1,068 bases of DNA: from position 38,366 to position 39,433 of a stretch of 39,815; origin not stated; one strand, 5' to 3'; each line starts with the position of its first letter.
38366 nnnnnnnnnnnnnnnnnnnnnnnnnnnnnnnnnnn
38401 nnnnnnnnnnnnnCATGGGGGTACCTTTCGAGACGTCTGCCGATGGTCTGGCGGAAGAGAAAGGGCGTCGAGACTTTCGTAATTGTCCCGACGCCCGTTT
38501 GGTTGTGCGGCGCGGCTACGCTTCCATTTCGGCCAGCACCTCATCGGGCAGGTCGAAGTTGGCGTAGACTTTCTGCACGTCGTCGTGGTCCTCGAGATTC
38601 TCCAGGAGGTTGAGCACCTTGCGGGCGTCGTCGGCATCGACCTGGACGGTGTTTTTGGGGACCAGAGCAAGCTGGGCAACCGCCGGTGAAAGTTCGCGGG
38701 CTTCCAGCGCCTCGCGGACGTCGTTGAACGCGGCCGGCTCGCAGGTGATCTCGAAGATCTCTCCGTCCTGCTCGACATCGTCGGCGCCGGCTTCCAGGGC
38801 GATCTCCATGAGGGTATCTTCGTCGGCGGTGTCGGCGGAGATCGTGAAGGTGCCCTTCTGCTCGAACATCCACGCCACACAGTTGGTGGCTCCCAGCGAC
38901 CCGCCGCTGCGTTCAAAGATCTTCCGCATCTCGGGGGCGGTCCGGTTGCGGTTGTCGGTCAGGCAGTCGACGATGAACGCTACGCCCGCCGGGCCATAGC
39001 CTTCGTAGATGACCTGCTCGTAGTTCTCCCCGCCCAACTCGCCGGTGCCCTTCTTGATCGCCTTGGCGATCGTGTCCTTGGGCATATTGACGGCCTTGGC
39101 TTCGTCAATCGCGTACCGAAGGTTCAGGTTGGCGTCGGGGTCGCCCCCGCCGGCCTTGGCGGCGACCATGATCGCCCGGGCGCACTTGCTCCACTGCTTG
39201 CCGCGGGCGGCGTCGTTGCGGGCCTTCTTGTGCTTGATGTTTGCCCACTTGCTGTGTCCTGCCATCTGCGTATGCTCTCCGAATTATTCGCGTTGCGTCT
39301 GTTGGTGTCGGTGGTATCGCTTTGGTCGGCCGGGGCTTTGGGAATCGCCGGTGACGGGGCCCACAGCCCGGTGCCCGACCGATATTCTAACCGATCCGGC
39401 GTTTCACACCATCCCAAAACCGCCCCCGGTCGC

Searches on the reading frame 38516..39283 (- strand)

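Call 8: search_protein_families(library=pfam, proteins=[window:38516-39283:-], max_evalue=0.001)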
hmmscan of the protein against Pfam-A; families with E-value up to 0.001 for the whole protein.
window:38516-39283:- (255 aa): 2 families
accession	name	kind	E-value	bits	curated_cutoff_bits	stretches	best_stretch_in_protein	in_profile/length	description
PF01709.26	Transcrip_reg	-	2.4e-62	209.8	27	1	88-243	1-160/160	TACO1/YebC second and third domain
PF20772.2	TACO1_YebC_N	-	2.6e-31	108.4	36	1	11-82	1-73/73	TACO1/YebC protein N-terminal domain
